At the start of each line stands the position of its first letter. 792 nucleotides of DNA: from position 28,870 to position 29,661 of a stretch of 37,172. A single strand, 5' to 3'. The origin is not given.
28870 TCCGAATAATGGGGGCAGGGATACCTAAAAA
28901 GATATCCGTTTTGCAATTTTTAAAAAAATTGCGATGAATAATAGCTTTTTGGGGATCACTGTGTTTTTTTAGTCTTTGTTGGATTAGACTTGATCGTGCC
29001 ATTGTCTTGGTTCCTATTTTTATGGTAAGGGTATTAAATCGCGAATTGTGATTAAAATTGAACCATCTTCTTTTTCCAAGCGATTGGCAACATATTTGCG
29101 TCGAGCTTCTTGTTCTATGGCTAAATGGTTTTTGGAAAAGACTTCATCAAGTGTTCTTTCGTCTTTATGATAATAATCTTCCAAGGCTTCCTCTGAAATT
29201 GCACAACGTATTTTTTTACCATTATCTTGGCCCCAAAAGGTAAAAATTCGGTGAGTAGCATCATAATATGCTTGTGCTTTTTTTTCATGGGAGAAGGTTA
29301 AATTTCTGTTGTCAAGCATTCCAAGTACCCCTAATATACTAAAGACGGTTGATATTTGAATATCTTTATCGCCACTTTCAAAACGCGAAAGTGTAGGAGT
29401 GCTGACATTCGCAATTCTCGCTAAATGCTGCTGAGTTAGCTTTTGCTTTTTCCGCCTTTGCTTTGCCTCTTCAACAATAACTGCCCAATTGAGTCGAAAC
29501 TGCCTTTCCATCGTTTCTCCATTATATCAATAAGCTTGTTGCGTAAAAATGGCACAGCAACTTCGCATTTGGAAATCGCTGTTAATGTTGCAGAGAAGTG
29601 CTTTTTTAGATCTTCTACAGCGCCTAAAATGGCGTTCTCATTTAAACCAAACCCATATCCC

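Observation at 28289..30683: hipA-first tricistron: HipA kinase, then an oversized HTH protein starting 76 nt inside hipA, then an AlkD-like DNA-repair protein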

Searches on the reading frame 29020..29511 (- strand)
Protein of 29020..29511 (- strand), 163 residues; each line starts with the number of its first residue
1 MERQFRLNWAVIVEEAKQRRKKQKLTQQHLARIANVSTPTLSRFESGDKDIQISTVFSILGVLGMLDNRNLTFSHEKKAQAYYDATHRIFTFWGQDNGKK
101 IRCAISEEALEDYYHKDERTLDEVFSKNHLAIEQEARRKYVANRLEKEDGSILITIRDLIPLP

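Call 3: search_protein_families(library=pfam, proteins=[window:29020-29511:-], max_evalue=0.1)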
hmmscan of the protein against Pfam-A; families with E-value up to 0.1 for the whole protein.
window:29020-29511:- (163 aa): 11 families
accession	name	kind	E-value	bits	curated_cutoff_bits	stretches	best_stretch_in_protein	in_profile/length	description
PF07369.16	DUF1488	-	4.1e-11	43.2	22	1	81-153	7-81/82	Protein of unknown function (DUF1488)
PF01381.28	HTH_3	-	1e-09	38.7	23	1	17-64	2-49/55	Helix-turn-helix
PF13560.12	HTH_31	-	4.7e-05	24.1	27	1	15-64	5-55/64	Helix-turn-helix domain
PF12844.13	HTH_19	-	0.019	15.3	30.2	0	18-59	6-47/64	Helix-turn-helix domain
PF13545.12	HTH_Crp_2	-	0.028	14.8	27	1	21-43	19-41/70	Crp-like helix-turn-helix domain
PF13443.12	HTH_26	-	0.031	14.9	22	1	20-59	6-46/63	Cro/C1-type HTH DNA-binding domain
PF13744.12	HTH_37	-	0.034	14.4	27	1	18-48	25-55/80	Helix-turn-helix domain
PF15731.11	MqsA_antitoxin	-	0.037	14.6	30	1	16-56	74-114/131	Antitoxin component of bacterial toxin-antitoxin system, MqsA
PF13413.12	HTH_25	-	0.038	14.3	24.6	1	17-49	3-35/62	Helix-turn-helix domain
PF22495.2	HTH_92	-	0.05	13.4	27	0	18-49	2-33/45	RsaL-like HTH domain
PF11486.13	DUF3212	-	0.092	13.4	27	0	38-85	33-80/121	Protein of unknown function (DUF3212)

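Call 4: search_protein_families(library=ncbifam, proteins=[window:29020-29511:-], max_evalue=0.1)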
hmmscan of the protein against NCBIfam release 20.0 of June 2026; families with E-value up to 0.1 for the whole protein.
window:29020-29511:- (163 aa): 13 families
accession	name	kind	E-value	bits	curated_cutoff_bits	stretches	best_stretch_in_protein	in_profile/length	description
TIGR03070.1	couple_hipB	subfamily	1.2e-10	41.2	71.65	1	17-65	8-56/58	type II toxin-antitoxin system Y4mF family antitoxin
NF007271.0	PRK09726.1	equivalog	8.7e-06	25.6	79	1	17-65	18-66/88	type II toxin-antitoxin system antitoxin HipB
NF007257.0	PRK09706.1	subfamily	9.9e-06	25.4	101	1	12-63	6-57/135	transcriptional repressor DicA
TIGR03830.1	CxxCG_CxxCG_HTH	subfamily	2.8e-05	23.9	61.8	1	12-52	66-106/127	type II TA system antitoxin MqsA family protein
NF041951.1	phage_RstR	subfamily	3.5e-05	24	80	1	15-59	6-50/108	RstR family transcriptional repressor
NF040522.1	VC1465_fam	subfamily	0.00025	21.1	70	1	17-54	2-39/111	VC1465 family Xer recombination activation factor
NF041575.1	antitoxPezA_Strep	equivalog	0.00035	20.6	290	1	12-52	2-42/158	type II toxin-antitoxin system antitoxin PezA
NF038310.1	lysogeny_AimR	equivalog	0.0011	18.1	70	1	19-63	4-48/365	AimR family lysis-lysogeny pheromone receptor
NF047948.1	male_kill_WMK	equivalog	0.0017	17.8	300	1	14-92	8-87/300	WO male-killing family protein Wmk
NF006015.0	PRK08154.1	subfamily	0.0019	17.4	204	1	15-66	34-85/314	anaerobic benzoate catabolism transcriptional regulator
NF049845.1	Xre_ParS_antitoxin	subfamily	0.0038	17.3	90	1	16-81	7-72/112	type II RES/Xre toxin-antitoxin system antitoxin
NF003162.0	PRK04140.1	equivalog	0.0041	16.2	263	1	16-64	131-179/317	transcriptional regulator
NF058600.1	TransRegSco1979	equivalog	0.014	14.4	350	1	12-70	9-67/280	Sco1979 family transcriptional regulator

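Call 7: find_homologous_proteins(query=window:29020-29511:-, max_evalue=0.001)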
Query window:29020-29511:- (163 aa): 330 proteins with E <= 0.001 among 356 candidates; the best 120 are listed.
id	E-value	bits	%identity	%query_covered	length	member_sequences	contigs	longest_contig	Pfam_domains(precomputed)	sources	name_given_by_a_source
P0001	6.4e-59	216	100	61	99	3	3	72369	PF07369.17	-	-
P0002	1.6e-49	186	60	98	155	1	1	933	PF01381.29,PF07369.17,PF13560.13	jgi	jgi:transcriptional regulator with XRE-family HTH domain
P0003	6.2e-48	180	60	98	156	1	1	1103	PF01381.29,PF07369.17,PF13560.13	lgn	-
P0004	9.4e-48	180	58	98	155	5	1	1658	PF01381.29,PF07369.17,PF13560.13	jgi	jgi:transcriptional regulator with XRE-family HTH domain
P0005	1.2e-47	179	58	98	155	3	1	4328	PF01381.29,PF07369.17,PF13560.13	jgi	-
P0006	1.6e-47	179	58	98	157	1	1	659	PF01381.29,PF07369.17,PF13560.13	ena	-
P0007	4.1e-47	178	58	98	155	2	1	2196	PF01381.29,PF07369.17,PF13560.13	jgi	jgi:transcriptional regulator with XRE-family HTH domain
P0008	1.0e-46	176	59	98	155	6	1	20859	PF01381.29,PF07369.17,PF13560.13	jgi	jgi:transcriptional regulator with XRE-family HTH domain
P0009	1.7e-46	176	61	98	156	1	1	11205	PF01381.29,PF07369.17,PF13560.13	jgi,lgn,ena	-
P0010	3.4e-46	175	59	98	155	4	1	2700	PF01381.29,PF07369.17,PF13560.13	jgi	jgi:transcriptional regulator with XRE-family HTH domain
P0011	3.9e-46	175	55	98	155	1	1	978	PF01381.29,PF07369.17,PF13560.13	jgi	jgi:transcriptional regulator with XRE-family HTH domain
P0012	4.1e-46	174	60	98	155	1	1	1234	PF01381.29,PF07369.17,PF13560.13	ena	-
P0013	5.6e-46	174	58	98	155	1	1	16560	PF01381.29,PF07369.17,PF13560.13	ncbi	ncbi:MAG: DUF1488 family protein [Gammaproteobacteria bacterium]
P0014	6.8e-46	174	58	98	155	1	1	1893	PF01381.29,PF07369.17,PF13560.13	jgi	jgi:transcriptional regulator with XRE-family HTH domain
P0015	7.0e-46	174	58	98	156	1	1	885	PF01381.29,PF07369.17,PF13560.13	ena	-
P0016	8.8e-46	173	57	98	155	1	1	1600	PF01381.29,PF07369.17,PF13560.13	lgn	-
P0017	9.0e-46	173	58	98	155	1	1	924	PF01381.29,PF07369.17,PF13560.13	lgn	-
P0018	9.9e-46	173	57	98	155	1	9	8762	PF01381.29,PF07369.17,PF13560.13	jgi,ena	jgi:transcriptional regulator with XRE-family HTH domain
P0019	1.5e-45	173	58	98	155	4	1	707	PF01381.29,PF07369.17,PF13560.13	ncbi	-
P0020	1.6e-45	173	58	98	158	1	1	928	PF01381.29,PF07369.17,PF13560.13,PF13443.13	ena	-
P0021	1.7e-45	173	57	98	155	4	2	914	PF01381.29,PF07369.17,PF13560.13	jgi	jgi:transcriptional regulator with XRE-family HTH domain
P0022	1.7e-45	173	58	98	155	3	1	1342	PF01381.29,PF07369.17,PF13560.13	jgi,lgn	jgi:transcriptional regulator with XRE-family HTH domain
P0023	1.8e-45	172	57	98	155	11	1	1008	PF01381.29,PF07369.17,PF13560.13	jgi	jgi:transcriptional regulator with XRE-family HTH domain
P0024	2.2e-45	172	57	98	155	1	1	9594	PF01381.29,PF07369.17,PF13560.13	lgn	-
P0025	2.3e-45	172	55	98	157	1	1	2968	PF01381.29,PF07369.17,PF13560.13,PF13443.13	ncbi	-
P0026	2.6e-45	172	56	98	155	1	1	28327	PF01381.29,PF07369.17,PF13560.13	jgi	jgi:transcriptional regulator with XRE-family HTH domain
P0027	2.8e-45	172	58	98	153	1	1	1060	PF01381.29,PF07369.17,PF13560.13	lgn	-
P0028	3.1e-45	172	55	98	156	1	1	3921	PF01381.29,PF07369.17,PF13560.13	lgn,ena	-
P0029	3.2e-45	172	57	98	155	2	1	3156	PF01381.29,PF07369.17,PF13560.13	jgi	jgi:transcriptional regulator with XRE-family HTH domain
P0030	3.7e-45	171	57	98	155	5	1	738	PF01381.29,PF07369.17,PF13560.13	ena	-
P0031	3.9e-45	171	55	98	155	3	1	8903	PF01381.29,PF07369.17,PF13560.13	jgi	jgi:transcriptional regulator with XRE-family HTH domain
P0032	4.4e-45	171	58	98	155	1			PF01381.29,PF07369.17,PF13560.13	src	-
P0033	5.1e-45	171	56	98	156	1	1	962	PF01381.29,PF07369.17,PF13560.13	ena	-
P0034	5.9e-45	171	54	98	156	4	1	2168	PF01381.29,PF07369.17,PF13560.13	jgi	jgi:transcriptional regulator with XRE-family HTH domain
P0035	7.3e-45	170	57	98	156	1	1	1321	PF01381.29,PF07369.17,PF13560.13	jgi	jgi:transcriptional regulator with XRE-family HTH domain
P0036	8.9e-45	170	57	98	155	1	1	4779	PF01381.29,PF07369.17,PF13560.13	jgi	jgi:transcriptional regulator with XRE-family HTH domain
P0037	9.1e-45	170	58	98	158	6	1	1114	PF01381.29,PF07369.17,PF13560.13,PF13443.13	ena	-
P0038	9.4e-45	170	57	98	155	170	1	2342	PF01381.29,PF07369.17,PF13560.13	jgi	jgi:transcriptional regulator with XRE-family HTH domain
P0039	1.2e-44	170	57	98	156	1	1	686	PF01381.29,PF07369.17,PF13560.13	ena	-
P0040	1.3e-44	170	57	98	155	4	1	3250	PF01381.29,PF07369.17,PF13560.13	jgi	jgi:transcriptional regulator with XRE-family HTH domain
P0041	1.5e-44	169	57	98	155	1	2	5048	PF01381.29,PF07369.17,PF13560.13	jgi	jgi:transcriptional regulator with XRE-family HTH domain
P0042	1.6e-44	169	57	98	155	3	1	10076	PF01381.29,PF07369.17,PF13560.13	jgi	jgi:transcriptional regulator with XRE-family HTH domain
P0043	1.8e-44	169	55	98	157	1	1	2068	PF01381.29,PF07369.17,PF13560.13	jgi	-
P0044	1.9e-44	169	57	98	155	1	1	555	PF01381.29,PF07369.17,PF13560.13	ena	-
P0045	2.6e-44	169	58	98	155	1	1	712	PF01381.29,PF07369.17,PF13560.13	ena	-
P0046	2.9e-44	168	56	98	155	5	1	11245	PF01381.29,PF07369.17,PF13560.13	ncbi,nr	ncbi:MAG: DUF1488 family protein [Hyphomicrobiales bacterium]|nr:DUF1488 family protein [Hyphomicrob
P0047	3.3e-44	168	56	96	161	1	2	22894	PF01381.29,PF07369.17,PF13560.13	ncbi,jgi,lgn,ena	jgi:transcriptional regulator with XRE-family HTH domain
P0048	3.7e-44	168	58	98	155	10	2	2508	PF01381.29,PF07369.17,PF13560.13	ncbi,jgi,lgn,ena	-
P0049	3.9e-44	168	55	98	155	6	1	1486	PF01381.29,PF07369.17,PF13560.13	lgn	-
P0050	6.3e-44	167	57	98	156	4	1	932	PF01381.29,PF07369.17,PF13560.13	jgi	jgi:transcriptional regulator with XRE-family HTH domain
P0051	6.8e-44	167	55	99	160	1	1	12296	PF01381.29,PF07369.17,PF13560.13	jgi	jgi:transcriptional regulator with XRE-family HTH domain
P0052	7.0e-44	167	54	98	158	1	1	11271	PF01381.29,PF07369.17,PF13560.13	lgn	-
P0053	8.8e-44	167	57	98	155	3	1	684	PF01381.29,PF07369.17,PF13560.13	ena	-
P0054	9.7e-44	167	60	98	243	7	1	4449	PF01381.29,PF07369.17,PF13560.13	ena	-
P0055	9.8e-44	167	55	98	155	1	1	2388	PF01381.29,PF07369.17,PF13560.13,PF13443.13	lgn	-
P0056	1.0e-43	167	57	98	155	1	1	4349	PF01381.29,PF07369.17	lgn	-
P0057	1.2e-43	167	54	99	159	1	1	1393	PF01381.29,PF07369.17,PF13560.13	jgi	jgi:transcriptional regulator with XRE-family HTH domain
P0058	1.2e-43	166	55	98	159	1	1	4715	PF01381.29,PF07369.17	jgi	jgi:transcriptional regulator with XRE-family HTH domain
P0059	1.2e-43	166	57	98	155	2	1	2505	PF01381.29,PF07369.17,PF13560.13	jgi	jgi:transcriptional regulator with XRE-family HTH domain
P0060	1.3e-43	166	56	98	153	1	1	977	PF01381.29,PF07369.17,PF13560.13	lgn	-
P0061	1.9e-43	166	54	98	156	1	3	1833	PF01381.29,PF07369.17,PF13560.13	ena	-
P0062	2.3e-43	166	55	98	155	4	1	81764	PF01381.29,PF07369.17,PF13560.13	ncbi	ncbi:MAG: DUF1488 family protein [Pseudomonadota bacterium]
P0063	2.5e-43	165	57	98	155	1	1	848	PF01381.29,PF07369.17,PF13560.13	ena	-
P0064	2.7e-43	165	57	98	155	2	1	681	PF01381.29,PF07369.17,PF13560.13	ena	-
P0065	3.0e-43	165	57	98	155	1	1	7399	PF01381.29,PF07369.17,PF13560.13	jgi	jgi:transcriptional regulator with XRE-family HTH domain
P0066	3.0e-43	165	57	98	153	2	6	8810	PF01381.29,PF07369.17,PF13560.13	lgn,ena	-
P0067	3.2e-43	165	53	98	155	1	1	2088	PF01381.29,PF07369.17,PF13560.13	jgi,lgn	jgi:transcriptional regulator with XRE-family HTH domain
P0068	3.8e-43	165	58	98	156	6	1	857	PF01381.29,PF07369.17,PF13560.13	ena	-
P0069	3.9e-43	165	55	98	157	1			PF01381.29,PF07369.17,PF13560.13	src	-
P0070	4.2e-43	165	53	98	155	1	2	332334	PF01381.29,PF07369.17,PF13560.13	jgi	jgi:transcriptional regulator with XRE-family HTH domain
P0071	4.5e-43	165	55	98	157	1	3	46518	PF01381.29,PF07369.17,PF13560.13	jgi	jgi:transcriptional regulator with XRE-family HTH domain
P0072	4.6e-43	165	56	98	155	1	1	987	PF01381.29,PF07369.17,PF13560.13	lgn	-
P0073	6.5e-43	164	55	98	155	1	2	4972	PF01381.29,PF07369.17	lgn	-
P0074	7.0e-43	164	55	98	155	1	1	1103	PF01381.29,PF07369.17,PF13560.13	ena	-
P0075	7.9e-43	164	55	98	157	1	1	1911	PF01381.29,PF07369.17,PF13560.13,PF13443.13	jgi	-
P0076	8.1e-43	164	57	98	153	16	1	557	PF01381.29,PF07369.17,PF13560.13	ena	-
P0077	8.2e-43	164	57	98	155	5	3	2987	PF01381.29,PF07369.17,PF13560.13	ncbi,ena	-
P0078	8.5e-43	164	55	98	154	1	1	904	PF01381.29,PF07369.17,PF13560.13,PF13443.13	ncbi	-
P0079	8.6e-43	164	52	98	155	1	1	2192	PF01381.29,PF07369.17,PF13560.13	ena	-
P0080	9.1e-43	164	53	98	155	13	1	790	PF01381.29,PF07369.17,PF13560.13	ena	-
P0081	9.4e-43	164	58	98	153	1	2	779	PF01381.29,PF07369.17,PF13560.13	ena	-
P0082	1.1e-42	163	54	98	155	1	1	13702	PF01381.29,PF07369.17,PF13560.13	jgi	jgi:predicted transcriptional regulator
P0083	1.3e-42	163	55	98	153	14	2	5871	PF01381.29,PF07369.17,PF13560.13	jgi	jgi:transcriptional regulator with XRE-family HTH domain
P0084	1.3e-42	163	55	98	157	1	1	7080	PF01381.29,PF07369.17,PF13560.13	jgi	jgi:transcriptional regulator with XRE-family HTH domain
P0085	1.4e-42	163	55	98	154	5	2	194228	PF12844.14,PF01381.29,PF07369.17,PF13560.13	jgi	jgi:hypothetical protein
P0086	1.4e-42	163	57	98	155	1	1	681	PF01381.29,PF07369.17,PF13560.13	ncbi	-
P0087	1.5e-42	163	55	98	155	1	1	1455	PF01381.29,PF07369.17,PF13560.13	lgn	-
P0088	1.6e-42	163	53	98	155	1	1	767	PF01381.29,PF07369.17,PF13560.13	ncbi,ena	-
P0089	1.9e-42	163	53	98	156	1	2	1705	PF01381.29,PF07369.17,PF13560.13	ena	-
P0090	1.9e-42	163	55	98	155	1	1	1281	PF01381.29,PF07369.17,PF13560.13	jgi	jgi:transcriptional regulator with XRE-family HTH domain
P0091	2.0e-42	162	54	98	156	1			PF01381.29,PF07369.17,PF13560.13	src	-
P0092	2.5e-42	162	53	98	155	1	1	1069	PF01381.29,PF07369.17,PF13560.13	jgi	jgi:transcriptional regulator with XRE-family HTH domain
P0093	2.6e-42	162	55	98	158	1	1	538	PF01381.29,PF07369.17,PF13560.13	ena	-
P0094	2.6e-42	162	58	87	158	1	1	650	PF01381.29,PF07369.17,PF13560.13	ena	-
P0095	2.7e-42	162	57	98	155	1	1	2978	PF01381.29,PF07369.17,PF13560.13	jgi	jgi:transcriptional regulator with XRE-family HTH domain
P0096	2.8e-42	162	55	98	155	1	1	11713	PF01381.29,PF07369.17,PF13560.13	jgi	jgi:transcriptional regulator with XRE-family HTH domain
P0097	3.0e-42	162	55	98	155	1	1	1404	PF01381.29,PF07369.17,PF13560.13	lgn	-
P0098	3.4e-42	162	55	98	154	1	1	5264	PF01381.29,PF07369.17,PF13560.13,PF13443.13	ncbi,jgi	jgi:transcriptional regulator with XRE-family HTH domain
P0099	4.0e-42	162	57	98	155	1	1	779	PF01381.29,PF07369.17,PF13560.13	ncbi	-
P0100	5.1e-42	161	54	98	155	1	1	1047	PF01381.29,PF07369.17,PF13560.13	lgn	-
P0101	5.9e-42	161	54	98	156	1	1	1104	PF01381.29,PF07369.17,PF13560.13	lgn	-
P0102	6.3e-42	161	54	98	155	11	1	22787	PF01381.29,PF07369.17,PF13560.13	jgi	jgi:transcriptional regulator with XRE-family HTH domain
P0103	7.2e-42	161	55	98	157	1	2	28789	PF01381.29,PF07369.17,PF13560.13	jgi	jgi:transcriptional regulator with XRE-family HTH domain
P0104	7.4e-42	161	54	98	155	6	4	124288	PF01381.29,PF07369.17,PF13560.13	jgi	jgi:transcriptional regulator with XRE-family HTH domain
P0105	7.5e-42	161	55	98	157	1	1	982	PF01381.29,PF07369.17,PF13560.13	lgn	-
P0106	8.2e-42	161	53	98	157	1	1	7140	PF01381.29,PF07369.17,PF13560.13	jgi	jgi:transcriptional regulator with XRE-family HTH domain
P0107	1.1e-41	160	54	98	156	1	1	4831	PF01381.29,PF07369.17,PF13545.13,PF13560.13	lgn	-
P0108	1.3e-41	160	53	98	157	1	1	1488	PF01381.29,PF07369.17,PF13560.13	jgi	jgi:transcriptional regulator with XRE-family HTH domain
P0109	1.6e-41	160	56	93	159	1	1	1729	PF01381.29,PF07369.17,PF13560.13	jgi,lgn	-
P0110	1.8e-41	159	57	98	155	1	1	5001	PF01381.29,PF07369.17,PF13560.13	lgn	-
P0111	1.9e-41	159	55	98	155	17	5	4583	PF01381.29,PF07369.17,PF13560.13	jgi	jgi:transcriptional regulator with XRE-family HTH domain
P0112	2.2e-41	159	53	98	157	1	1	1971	PF01381.29,PF07369.17,PF13560.13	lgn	-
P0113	3.0e-41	159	54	98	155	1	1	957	PF01381.29,PF07369.17,PF13560.13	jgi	jgi:transcriptional regulator with XRE-family HTH domain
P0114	3.1e-41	159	55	98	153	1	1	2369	PF01381.29,PF07369.17,PF13560.13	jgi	jgi:transcriptional regulator with XRE-family HTH domain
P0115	3.8e-41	158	53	98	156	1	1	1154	PF01381.29,PF07369.17,PF13560.13,PF13443.13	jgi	jgi:transcriptional regulator with XRE-family HTH domain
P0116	4.1e-41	158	53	98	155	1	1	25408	PF01381.29,PF07369.17,PF13560.13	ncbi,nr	ncbi:MAG: DUF1488 family protein [Deltaproteobacteria bacterium]|nr:DUF1488 family protein [Deltapro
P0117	4.4e-41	158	54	98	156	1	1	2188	PF01381.29,PF07369.17,PF13560.13,PF13443.13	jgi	jgi:transcriptional regulator with XRE-family HTH domain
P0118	4.6e-41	158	53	98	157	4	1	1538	PF01381.29,PF07369.17,PF13560.13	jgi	jgi:transcriptional regulator with XRE-family HTH domain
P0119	4.9e-41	158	55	98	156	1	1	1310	PF12844.14,PF01381.29,PF07369.17,PF13560.13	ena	-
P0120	5.5e-41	158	53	98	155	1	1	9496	PF01381.29,PF07369.17,PF13560.13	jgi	-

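Call 10: find_related_loci(query=A1, collection=genome_contigs, flank=6000)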
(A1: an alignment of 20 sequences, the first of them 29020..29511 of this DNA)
Query A1 (163 aa) in genome_contigs; peptide patterns used: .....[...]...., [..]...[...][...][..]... (x = any residue, [..] = any of these).
179 stretches matched a pattern; 92 encode a relative of the query (tblastn E <= 1e-3); the best 80 are kept; 80 distinct loci.
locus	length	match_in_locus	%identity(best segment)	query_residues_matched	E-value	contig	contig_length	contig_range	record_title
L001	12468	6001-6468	61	1-160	1e-59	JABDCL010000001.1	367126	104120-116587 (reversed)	MAG: Gammaproteobacteria bacterium isolate BWMinControl_Nextera25_MAG1 3300020824.a:Ga0207001_1001, whole genome shotgun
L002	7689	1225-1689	59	1-159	6e-57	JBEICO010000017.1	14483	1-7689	MAG: Francisellaceae bacterium isolate Sample-101-S75-bin-147 Sample_101_S75-bin_147-k141_1346760, whole genome shotgun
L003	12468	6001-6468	58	1-159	4e-56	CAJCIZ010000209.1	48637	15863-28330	Myxococcales bacterium isolate BOG_genome_mining.99 genome assembly, contig: k141_4441832, whole genome shotgun sequence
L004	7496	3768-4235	57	1-159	6e-55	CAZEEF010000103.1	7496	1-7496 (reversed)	MAG TPA_asm: uncultured Coxiellaceae bacterium isolate SRP200132_co1_512 genome assembly, contig: NODE_18139_length_7496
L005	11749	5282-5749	58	1-159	5e-54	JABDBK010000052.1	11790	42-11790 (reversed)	MAG: Gammaproteobacteria bacterium isolate BWMinControl_Nextera52_MAG3 3300020766.a:Ga0207028_1187, whole genome shotgun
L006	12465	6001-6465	56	1-159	7e-54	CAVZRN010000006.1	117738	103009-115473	MAG: uncultured Gammaproteobacteria bacterium isolate MFD09671.bin.3.6 genome assembly, contig: contig_32545, whole geno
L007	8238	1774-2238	58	1-159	2e-50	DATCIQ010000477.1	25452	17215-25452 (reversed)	MAG TPA_asm: Gammaproteobacteria bacterium isolate SMAG_U7863 k141_206376, whole genome shotgun sequence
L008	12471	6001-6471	58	1-159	2e-53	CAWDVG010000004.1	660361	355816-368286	MAG: uncultured Gammaproteobacteria bacterium isolate MFD05512.bin.2.113 genome assembly, contig: contig_43929, whole ge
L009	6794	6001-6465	58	1-159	1e-53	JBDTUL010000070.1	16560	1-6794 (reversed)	MAG: Gammaproteobacteria bacterium isolate cluster3_bin.43 NODE_13249_length_16560_cov_5.422902, whole genome shotgun se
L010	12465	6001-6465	57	1-159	2e-52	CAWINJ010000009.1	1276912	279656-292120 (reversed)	MAG: uncultured Gammaproteobacteria bacterium isolate MFD04434.bin.1.202 genome assembly, contig: contig_4587, whole gen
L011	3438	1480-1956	58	1-163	1e-52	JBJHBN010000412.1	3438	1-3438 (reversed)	MAG: Opitutales bacterium isolate SF2967_J5348.semibin_refined.022_sub NODE_31391_length_3438_cov_1.098460, whole genome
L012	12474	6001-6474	56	1-161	4e-52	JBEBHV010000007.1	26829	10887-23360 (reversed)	MAG: Rickettsiales bacterium isolate SF1_2_7 NODE_1232_length_26829_cov_3.703928, whole genome shotgun sequence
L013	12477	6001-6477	56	1-163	4e-52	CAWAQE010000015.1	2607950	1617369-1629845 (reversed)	MAG: uncultured Gammaproteobacteria bacterium isolate MFD04434.bin.1.78 genome assembly, contig: contig_5628, whole geno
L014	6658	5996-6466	56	1-159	6e-52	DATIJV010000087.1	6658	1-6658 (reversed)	MAG TPA_asm: Gammaproteobacteria bacterium isolate SMAG_U15700 k141_361482, whole genome shotgun sequence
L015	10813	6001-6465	56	1-159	1e-51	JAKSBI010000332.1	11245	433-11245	MAG: Hyphomicrobiales bacterium isolate MAG.172 k141_1325718, whole genome shotgun sequence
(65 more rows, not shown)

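Call 19: search_solved_structures(query=A1, max_evalue=1, show_alignments=2)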
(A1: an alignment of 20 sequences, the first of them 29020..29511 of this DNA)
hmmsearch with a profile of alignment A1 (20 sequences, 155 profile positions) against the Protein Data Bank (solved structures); distinct sequences matched with E-value up to 1: 51.
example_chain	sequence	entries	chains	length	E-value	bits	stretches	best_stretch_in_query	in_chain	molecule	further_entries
6af3_B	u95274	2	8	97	2.4e-07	33.9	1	11-64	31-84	HigA antitoxin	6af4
8ezt_A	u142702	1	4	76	5.3e-07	32.7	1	18-78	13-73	HipB(Lp)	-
4pu3_D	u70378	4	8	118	1.8e-06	31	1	16-65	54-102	Toxin-antitoxin system antidote transcriptional repressor Xre family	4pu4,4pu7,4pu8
4yba_A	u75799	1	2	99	1.4e-05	28.1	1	16-50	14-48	Regulatory protein C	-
8tac_A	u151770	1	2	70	3.3e-05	26.9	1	12-50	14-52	DBP48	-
9u9g_A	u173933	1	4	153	3.3e-05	26.9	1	17-72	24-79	XRE family transcriptional regulator, HipB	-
4ghj_A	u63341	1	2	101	0.00012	25.1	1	15-76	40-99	Probable transcriptional regulator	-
4z5h_A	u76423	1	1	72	0.00018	24.5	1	15-65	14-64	Antitoxin HipB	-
4yg1_A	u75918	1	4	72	0.00019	24.4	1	14-65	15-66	Antitoxin HipB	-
4yg4_A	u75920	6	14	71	0.00019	24.4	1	15-65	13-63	Antitoxin HipB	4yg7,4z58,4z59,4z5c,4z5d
2wiu_B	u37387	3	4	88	0.00022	24.2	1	15-65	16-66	HTH-TYPE TRANSCRIPTIONAL REGULATOR HIPB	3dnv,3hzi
5k98_B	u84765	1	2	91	0.00022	24.2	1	15-65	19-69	Antitoxin HipB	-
2b5a_A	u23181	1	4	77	0.00072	22.5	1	17-65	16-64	C.BclI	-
8c8i_D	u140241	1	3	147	0.00088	22.3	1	17-56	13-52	Orf20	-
7pwx_CCC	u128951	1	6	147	0.00088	22.3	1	17-56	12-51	Orf20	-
2gpi_A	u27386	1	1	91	0.034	17.1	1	70-151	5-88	conserved hypothetical protein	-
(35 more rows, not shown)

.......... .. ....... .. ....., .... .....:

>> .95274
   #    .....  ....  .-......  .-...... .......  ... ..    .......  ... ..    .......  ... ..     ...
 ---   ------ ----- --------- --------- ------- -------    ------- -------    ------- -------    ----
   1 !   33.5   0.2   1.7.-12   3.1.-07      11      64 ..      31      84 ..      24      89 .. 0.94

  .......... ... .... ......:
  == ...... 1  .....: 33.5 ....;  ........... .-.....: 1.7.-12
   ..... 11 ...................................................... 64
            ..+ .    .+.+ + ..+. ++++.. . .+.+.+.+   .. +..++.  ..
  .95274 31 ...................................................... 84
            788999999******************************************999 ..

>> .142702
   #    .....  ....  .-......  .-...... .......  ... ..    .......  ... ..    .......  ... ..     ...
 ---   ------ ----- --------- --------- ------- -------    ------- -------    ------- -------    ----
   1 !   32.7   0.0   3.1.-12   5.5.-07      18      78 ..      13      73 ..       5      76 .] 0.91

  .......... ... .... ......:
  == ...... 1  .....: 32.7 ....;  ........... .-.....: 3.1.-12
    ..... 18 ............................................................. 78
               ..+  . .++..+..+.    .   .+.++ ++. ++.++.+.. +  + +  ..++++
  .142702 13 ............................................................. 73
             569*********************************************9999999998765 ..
